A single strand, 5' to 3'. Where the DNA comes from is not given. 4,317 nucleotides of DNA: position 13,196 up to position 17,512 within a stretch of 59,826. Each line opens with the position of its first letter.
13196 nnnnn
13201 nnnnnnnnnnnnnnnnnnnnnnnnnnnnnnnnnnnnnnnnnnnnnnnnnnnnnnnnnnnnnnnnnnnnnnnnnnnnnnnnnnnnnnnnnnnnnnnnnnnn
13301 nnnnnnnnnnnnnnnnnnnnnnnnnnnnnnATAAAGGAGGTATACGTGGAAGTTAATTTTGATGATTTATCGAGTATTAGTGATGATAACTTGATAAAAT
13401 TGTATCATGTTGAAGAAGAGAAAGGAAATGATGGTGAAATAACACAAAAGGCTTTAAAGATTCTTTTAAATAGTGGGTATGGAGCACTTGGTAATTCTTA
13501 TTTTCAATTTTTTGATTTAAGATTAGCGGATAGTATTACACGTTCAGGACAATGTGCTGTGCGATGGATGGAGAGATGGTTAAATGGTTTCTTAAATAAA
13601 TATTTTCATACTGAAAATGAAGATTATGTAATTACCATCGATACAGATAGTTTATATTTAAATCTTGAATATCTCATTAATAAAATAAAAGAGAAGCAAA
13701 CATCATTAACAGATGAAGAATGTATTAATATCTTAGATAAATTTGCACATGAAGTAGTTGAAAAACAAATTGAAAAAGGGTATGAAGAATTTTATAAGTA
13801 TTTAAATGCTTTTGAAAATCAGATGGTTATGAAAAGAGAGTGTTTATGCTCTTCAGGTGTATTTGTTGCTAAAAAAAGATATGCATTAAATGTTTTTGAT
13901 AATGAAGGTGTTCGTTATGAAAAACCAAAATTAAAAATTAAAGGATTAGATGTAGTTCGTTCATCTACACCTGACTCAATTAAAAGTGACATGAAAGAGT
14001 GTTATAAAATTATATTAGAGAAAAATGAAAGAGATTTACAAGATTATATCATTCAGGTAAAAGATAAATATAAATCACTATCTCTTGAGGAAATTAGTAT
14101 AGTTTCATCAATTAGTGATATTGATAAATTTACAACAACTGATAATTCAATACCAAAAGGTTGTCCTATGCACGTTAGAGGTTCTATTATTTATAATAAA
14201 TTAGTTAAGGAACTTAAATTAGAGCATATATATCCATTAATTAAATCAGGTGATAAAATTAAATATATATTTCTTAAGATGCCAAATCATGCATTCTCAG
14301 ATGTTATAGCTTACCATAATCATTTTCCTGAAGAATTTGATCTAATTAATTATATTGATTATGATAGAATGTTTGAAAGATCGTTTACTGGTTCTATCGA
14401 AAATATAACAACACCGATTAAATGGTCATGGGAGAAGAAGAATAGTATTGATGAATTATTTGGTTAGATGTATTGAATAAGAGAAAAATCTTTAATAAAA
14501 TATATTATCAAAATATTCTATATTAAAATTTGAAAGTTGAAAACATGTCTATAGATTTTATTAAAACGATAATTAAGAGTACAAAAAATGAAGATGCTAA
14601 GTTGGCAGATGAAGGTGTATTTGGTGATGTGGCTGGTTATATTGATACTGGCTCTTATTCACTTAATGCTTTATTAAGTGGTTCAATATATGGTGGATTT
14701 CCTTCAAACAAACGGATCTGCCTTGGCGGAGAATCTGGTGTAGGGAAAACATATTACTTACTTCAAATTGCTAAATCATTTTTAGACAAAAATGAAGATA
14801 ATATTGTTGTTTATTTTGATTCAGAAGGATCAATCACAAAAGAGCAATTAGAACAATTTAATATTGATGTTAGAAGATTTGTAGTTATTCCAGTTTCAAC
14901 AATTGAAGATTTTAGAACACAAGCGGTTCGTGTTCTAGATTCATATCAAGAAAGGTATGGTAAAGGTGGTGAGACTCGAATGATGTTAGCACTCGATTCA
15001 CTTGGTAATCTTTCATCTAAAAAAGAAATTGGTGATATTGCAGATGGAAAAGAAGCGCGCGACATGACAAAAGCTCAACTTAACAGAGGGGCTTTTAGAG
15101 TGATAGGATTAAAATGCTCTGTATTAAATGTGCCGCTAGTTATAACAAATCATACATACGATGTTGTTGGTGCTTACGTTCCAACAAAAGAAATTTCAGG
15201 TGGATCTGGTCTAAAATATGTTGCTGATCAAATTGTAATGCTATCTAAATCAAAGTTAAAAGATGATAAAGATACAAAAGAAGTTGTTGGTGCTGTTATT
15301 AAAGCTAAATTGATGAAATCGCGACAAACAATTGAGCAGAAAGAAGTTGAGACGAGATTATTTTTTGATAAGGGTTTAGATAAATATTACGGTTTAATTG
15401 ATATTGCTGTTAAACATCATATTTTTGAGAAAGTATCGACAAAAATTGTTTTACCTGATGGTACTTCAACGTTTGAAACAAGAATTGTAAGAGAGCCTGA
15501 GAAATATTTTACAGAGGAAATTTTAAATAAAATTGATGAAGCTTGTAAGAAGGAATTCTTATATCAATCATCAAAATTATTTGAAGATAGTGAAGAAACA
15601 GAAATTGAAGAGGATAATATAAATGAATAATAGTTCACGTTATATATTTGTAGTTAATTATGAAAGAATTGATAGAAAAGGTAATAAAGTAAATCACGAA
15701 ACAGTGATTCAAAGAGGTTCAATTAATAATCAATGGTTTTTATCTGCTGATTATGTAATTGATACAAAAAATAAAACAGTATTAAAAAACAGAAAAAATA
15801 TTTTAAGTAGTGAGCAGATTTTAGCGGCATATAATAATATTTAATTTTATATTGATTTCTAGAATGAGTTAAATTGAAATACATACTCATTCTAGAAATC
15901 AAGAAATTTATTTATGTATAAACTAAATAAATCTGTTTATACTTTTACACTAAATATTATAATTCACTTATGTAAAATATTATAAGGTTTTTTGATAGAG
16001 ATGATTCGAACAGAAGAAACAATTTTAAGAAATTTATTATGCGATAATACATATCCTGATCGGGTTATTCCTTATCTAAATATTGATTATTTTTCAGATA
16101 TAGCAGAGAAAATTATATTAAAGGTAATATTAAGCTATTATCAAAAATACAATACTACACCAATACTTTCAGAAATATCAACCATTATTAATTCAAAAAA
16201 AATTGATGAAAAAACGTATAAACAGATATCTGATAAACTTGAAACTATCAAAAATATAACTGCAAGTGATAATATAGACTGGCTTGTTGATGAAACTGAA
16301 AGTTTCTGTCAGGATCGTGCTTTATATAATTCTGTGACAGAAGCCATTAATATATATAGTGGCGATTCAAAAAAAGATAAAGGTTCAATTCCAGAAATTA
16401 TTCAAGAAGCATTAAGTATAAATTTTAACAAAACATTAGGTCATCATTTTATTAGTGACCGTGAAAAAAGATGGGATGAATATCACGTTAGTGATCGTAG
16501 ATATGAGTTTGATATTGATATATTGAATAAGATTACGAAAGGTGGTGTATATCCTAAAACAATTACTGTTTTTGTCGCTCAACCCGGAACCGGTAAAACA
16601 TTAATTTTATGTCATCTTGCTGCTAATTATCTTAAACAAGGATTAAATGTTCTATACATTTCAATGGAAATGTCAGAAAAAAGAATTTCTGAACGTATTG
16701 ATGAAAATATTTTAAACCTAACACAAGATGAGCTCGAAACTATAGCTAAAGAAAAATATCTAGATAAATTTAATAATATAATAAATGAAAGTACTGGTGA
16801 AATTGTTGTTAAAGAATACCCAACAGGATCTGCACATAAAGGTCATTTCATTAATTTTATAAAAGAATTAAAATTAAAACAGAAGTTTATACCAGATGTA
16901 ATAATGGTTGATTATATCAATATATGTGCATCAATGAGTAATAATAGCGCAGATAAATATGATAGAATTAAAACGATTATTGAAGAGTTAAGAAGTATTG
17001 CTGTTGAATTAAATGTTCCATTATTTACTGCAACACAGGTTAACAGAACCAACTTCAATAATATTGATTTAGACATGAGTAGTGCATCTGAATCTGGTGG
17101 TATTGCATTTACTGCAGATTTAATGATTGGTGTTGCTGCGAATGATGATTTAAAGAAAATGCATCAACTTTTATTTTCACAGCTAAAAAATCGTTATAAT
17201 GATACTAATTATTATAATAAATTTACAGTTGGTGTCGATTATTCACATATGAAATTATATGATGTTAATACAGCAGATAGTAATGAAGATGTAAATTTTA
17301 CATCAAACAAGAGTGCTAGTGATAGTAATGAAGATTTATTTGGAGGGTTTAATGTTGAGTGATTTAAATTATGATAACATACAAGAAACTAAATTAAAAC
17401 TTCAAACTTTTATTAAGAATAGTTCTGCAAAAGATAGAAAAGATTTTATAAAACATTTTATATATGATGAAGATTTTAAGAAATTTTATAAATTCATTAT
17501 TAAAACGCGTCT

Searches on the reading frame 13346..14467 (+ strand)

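Call 48: search_protein_families(library=pfam, proteins=[window:13346-14467:+], max_evalue=0.001)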
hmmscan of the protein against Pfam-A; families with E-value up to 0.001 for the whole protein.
window:13346-14467:+ (373 aa): 2 families
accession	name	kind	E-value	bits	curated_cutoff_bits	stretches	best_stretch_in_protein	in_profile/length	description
PF00136.26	DNA_pol_B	-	2.7e-16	59.8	23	1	31-357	151-452/453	DNA polymerase family B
PF20286.3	divDNApol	-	5e-06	25.5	25.7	1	93-256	392-553/705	Divergent Family B DNA polymerase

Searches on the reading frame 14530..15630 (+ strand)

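Call 48: search_protein_families(library=pfam, proteins=[window:14530-15630:+], max_evalue=0.001)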
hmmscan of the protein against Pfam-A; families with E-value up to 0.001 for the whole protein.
window:14530-15630:+ (366 aa): 5 families
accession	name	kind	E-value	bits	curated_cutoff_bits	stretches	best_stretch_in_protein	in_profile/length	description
PF00154.27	RecA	-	5.2e-12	46.2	27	1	37-283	32-261/262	recA bacterial DNA recombination protein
PF25199.1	nSTAND_NTPase5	-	1.4e-05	25.3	34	1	62-143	43-123/145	Novel STAND NTPase 5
PF06745.19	ATPase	-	2.2e-05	24.4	26.6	1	53-129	12-89/231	KaiC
PF13479.12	AAA_24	-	0.00025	21.4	27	1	60-163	2-78/195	AAA domain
PF02702.23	KdpD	-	0.00031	20.7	26.1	0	62-132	6-77/210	Osmosensitive K+ channel His kinase sensor domain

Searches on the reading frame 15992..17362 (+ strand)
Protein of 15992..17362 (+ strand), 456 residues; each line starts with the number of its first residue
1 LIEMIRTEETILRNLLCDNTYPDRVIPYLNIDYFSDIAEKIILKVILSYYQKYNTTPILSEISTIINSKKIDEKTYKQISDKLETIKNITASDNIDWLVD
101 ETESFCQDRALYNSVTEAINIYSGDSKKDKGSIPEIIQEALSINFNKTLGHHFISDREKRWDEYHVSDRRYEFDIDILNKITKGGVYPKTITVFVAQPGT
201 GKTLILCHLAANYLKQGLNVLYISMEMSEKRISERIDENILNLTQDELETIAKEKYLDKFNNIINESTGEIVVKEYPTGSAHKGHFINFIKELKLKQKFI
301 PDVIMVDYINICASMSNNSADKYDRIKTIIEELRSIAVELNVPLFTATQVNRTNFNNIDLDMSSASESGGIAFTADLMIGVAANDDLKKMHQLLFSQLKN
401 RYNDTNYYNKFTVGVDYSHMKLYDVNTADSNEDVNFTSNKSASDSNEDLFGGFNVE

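Call 48: search_protein_families(library=pfam, proteins=[window:15992-17362:+], max_evalue=0.001)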
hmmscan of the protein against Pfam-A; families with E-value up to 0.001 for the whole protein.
window:15992-17362:+ (456 aa): 7 families
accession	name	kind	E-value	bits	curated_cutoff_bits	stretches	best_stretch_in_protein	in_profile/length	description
PF03796.21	DnaB_C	-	6e-21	75.4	27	1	178-385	9-215/255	DnaB-like helicase C terminal domain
PF13481.12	AAA_25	-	8.3e-10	39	27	1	166-350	10-190/195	AAA domain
PF06745.19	ATPase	-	9.3e-08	32.2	26.6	1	175-295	5-120/231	KaiC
PF04851.21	ResIII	-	5.8e-05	23.5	22.5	1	187-307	21-132/164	Type III restriction enzyme, res subunit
PF13245.12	AAA_19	-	0.00017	22.2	25.1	1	188-349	10-115/134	AAA domain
PF13401.12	AAA_22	-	0.00021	22.1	27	1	189-267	5-82/130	AAA domain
PF20720.3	nSTAND3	-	0.00026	21.1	27.2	1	193-229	21-56/155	Novel STAND NTPase 3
